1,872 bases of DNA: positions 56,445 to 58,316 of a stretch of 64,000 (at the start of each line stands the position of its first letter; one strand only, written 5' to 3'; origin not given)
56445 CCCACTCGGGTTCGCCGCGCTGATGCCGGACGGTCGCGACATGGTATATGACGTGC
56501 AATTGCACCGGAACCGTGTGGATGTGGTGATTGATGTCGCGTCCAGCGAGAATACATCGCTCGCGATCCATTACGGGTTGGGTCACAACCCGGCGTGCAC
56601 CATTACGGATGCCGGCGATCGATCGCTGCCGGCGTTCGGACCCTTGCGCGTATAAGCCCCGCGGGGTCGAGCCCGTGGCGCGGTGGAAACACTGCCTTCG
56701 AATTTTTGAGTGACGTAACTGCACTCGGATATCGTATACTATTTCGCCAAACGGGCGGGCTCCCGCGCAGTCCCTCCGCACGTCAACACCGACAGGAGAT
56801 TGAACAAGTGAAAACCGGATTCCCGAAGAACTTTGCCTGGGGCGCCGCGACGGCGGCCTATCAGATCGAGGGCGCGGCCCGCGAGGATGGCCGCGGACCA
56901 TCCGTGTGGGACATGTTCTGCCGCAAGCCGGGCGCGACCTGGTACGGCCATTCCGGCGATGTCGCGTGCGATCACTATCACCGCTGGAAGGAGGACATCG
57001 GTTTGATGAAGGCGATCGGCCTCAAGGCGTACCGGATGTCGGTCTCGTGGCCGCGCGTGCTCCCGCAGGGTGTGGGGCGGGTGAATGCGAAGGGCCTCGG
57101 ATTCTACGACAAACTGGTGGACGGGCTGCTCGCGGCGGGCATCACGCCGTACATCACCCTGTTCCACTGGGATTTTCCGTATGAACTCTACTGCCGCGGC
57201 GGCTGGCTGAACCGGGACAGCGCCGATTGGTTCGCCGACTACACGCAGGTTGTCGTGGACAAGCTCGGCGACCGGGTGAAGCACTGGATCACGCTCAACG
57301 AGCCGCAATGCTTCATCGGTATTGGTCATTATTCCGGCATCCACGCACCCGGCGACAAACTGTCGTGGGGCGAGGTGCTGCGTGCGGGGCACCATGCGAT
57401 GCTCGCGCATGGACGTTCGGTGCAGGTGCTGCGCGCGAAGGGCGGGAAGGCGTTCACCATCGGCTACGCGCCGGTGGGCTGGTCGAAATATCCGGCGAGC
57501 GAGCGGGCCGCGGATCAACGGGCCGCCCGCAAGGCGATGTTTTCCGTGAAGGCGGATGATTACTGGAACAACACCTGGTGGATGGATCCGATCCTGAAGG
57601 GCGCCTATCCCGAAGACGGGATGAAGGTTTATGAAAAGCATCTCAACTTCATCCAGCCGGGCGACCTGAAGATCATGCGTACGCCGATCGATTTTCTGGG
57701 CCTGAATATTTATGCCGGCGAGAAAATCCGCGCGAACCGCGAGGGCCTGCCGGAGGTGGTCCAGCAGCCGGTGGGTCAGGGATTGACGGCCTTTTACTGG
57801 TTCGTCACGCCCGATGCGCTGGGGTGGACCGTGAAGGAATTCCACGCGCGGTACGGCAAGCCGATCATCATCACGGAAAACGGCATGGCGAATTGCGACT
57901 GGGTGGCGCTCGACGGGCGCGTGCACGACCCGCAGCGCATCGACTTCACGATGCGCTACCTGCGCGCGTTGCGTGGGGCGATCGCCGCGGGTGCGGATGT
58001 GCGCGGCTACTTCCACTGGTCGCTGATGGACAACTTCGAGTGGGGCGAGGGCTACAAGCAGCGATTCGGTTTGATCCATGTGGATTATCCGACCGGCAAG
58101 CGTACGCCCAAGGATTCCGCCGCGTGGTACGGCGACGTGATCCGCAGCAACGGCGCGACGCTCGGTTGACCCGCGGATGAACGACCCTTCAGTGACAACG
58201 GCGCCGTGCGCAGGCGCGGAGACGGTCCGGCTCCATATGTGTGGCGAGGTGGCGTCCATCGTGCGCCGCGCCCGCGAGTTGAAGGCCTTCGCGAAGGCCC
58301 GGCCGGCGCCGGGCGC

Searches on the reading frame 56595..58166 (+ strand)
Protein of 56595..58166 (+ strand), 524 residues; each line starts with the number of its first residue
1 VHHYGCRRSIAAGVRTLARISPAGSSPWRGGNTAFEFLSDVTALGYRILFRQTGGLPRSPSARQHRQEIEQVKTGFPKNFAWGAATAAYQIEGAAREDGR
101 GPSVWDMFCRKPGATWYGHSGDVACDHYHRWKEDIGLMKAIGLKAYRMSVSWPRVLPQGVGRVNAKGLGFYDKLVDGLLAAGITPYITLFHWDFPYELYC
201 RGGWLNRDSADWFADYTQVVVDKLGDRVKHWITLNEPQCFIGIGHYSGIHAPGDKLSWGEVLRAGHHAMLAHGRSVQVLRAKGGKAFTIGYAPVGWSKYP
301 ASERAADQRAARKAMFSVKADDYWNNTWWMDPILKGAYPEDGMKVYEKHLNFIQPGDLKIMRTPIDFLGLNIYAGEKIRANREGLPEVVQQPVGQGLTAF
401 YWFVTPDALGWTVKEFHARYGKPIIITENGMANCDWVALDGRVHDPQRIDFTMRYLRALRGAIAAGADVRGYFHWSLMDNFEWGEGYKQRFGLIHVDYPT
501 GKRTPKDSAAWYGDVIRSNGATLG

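Call 25: search_protein_families(library=pfam, proteins=[window:56595-58166:+], max_evalue=0.001)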
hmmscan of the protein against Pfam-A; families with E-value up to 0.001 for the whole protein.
window:56595-58166:+ (524 aa): 2 families
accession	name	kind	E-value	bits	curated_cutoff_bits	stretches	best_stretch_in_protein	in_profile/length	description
PF00232.24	Glyco_hydro_1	-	1.8e-148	495.2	22.6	1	74-520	3-452/453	Glycosyl hydrolase family 1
PF11790.14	Glyco_hydro_cc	-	0.00019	21.5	21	0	398-456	139-193/237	Glycosyl hydrolase catalytic core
